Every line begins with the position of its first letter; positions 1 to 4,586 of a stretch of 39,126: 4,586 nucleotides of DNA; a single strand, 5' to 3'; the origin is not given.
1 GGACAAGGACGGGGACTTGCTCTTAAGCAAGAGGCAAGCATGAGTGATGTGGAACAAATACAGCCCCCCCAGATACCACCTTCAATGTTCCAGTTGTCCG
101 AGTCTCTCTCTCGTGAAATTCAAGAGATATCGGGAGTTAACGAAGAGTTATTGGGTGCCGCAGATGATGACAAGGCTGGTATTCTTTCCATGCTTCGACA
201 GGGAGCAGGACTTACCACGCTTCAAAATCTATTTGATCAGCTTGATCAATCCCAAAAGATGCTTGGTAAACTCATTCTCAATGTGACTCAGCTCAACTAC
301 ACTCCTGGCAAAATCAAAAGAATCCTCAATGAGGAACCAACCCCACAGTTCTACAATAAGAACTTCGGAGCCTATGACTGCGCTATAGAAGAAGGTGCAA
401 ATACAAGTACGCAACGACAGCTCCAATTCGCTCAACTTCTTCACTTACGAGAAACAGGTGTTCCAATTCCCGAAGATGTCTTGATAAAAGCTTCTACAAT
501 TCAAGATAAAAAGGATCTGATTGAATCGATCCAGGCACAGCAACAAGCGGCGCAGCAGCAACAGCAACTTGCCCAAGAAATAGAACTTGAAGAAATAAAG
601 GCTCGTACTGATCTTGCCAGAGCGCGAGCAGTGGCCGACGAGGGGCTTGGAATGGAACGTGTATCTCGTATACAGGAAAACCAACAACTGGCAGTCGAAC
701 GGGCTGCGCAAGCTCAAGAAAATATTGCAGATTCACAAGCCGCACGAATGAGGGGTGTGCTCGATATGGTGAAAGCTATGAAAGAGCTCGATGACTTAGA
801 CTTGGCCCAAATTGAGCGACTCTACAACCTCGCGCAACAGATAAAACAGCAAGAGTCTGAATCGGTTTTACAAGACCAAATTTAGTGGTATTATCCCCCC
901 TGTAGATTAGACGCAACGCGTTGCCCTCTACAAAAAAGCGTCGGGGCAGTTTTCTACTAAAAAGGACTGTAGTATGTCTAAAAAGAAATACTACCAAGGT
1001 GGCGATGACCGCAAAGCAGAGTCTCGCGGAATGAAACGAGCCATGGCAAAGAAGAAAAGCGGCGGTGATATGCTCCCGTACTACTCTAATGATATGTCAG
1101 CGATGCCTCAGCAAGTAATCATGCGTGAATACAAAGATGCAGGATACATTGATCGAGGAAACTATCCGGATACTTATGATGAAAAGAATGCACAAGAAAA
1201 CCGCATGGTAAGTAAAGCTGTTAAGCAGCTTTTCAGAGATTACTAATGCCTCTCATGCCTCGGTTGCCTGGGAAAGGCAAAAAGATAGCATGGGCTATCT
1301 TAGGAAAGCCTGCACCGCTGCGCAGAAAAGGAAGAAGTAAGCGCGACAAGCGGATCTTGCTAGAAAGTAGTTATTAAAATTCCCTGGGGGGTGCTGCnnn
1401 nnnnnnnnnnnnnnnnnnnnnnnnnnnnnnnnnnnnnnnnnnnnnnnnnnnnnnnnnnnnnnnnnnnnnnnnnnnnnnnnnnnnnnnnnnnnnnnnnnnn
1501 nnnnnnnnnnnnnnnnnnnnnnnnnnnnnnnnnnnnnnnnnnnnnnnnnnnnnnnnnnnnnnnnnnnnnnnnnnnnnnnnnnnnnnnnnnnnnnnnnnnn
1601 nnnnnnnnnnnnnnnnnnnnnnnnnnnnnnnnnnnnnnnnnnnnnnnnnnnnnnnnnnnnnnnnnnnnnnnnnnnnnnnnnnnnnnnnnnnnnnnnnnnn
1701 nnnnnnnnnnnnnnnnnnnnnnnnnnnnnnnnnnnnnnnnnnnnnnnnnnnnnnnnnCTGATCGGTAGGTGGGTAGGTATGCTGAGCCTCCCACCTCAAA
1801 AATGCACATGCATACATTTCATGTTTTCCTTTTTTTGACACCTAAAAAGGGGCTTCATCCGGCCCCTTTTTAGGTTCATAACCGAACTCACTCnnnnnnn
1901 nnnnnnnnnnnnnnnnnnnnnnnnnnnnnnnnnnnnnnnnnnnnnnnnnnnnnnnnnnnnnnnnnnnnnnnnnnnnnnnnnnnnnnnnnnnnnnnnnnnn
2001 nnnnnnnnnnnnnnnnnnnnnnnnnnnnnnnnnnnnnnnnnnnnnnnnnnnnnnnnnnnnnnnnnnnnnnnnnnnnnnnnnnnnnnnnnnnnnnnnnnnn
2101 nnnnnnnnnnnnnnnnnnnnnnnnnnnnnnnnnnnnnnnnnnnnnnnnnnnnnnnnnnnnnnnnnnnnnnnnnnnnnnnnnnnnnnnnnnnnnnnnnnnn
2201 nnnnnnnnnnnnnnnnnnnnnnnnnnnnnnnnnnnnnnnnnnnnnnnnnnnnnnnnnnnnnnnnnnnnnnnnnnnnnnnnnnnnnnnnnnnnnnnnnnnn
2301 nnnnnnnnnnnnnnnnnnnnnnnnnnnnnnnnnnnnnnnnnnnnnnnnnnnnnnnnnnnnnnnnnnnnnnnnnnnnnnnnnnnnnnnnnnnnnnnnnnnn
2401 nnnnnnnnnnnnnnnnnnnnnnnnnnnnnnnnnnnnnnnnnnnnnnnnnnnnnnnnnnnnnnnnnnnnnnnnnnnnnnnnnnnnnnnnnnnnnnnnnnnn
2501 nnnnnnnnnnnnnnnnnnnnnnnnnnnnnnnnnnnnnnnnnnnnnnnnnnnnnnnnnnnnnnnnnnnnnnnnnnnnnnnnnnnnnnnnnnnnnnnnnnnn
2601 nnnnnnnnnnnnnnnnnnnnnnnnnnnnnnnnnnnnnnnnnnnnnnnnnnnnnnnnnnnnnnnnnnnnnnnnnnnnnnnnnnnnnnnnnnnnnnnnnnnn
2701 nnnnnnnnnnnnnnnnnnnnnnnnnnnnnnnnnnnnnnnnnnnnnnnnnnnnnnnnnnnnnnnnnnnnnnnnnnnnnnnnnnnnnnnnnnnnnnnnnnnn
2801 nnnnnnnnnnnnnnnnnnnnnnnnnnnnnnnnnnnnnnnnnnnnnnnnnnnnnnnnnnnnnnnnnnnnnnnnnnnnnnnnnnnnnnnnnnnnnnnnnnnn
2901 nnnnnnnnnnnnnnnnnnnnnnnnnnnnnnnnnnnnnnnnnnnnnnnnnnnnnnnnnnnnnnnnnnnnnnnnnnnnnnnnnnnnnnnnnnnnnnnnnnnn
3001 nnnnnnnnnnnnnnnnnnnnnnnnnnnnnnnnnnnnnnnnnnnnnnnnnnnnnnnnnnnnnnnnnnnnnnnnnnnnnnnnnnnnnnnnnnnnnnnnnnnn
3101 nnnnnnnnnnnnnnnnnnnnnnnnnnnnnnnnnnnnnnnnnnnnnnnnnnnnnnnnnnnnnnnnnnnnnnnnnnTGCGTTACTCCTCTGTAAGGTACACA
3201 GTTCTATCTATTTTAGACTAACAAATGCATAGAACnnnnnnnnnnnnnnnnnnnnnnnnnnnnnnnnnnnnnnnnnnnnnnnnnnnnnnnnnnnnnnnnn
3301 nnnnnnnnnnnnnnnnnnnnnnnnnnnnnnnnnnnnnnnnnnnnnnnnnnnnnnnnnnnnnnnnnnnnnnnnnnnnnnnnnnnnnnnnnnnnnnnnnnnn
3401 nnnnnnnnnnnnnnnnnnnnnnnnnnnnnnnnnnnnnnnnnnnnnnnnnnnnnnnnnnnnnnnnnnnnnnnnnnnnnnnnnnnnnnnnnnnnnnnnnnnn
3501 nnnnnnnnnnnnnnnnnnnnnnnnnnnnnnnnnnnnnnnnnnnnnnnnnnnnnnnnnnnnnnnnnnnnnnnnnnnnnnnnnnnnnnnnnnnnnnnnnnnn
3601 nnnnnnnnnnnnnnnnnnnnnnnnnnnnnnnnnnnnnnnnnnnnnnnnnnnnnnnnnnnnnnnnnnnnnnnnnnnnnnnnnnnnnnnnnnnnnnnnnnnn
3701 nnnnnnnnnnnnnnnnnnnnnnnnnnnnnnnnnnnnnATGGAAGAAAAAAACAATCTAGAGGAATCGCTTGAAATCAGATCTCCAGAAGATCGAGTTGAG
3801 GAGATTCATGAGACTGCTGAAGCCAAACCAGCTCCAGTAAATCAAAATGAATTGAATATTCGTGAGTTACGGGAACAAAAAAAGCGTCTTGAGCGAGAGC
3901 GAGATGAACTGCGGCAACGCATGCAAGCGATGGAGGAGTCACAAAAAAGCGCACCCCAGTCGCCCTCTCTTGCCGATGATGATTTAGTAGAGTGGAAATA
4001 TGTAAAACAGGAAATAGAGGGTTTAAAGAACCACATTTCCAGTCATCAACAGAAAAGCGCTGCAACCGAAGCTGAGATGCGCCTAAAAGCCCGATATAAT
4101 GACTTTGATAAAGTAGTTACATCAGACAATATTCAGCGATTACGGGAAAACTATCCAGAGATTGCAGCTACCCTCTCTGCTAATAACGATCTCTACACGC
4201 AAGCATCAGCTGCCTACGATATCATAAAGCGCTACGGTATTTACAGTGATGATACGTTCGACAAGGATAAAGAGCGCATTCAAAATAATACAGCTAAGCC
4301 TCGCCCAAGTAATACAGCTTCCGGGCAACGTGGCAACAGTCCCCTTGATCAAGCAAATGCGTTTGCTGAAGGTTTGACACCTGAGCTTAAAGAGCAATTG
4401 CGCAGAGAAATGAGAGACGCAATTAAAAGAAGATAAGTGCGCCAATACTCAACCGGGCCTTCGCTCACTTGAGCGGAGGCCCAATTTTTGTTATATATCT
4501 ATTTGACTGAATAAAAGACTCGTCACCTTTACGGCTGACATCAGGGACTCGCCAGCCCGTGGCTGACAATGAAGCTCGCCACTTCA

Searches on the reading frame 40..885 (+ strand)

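Call 39: search_protein_families(library=phrogs, proteins=[window:40-885:+], max_evalue=0.001)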
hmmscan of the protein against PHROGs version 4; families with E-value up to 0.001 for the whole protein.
window:40-885:+ (281 aa): 2 families
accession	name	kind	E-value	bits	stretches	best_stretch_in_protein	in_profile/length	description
phrog_156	-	head and packaging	3.7e-24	86.1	1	4-271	378-651/681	portal protein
phrog_25797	-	unknown function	0.0004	20.6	0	27-107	52-132/312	-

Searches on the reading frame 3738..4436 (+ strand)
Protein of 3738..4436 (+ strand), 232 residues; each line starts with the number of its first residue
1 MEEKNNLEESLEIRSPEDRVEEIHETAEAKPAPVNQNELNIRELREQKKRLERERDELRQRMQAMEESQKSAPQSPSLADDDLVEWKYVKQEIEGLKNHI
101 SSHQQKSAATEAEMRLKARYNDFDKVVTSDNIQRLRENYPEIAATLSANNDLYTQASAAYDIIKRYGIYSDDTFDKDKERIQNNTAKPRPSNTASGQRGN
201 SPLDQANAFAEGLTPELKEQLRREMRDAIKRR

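Call 39: search_protein_families(library=phrogs, proteins=[window:3738-4436:+], max_evalue=0.001)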
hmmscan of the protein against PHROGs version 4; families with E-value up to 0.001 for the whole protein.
window:3738-4436:+ (232 aa): 1 family
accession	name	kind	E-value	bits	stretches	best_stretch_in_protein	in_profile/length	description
phrog_5467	-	unknown function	0.00013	22.1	1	38-114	314-390/552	-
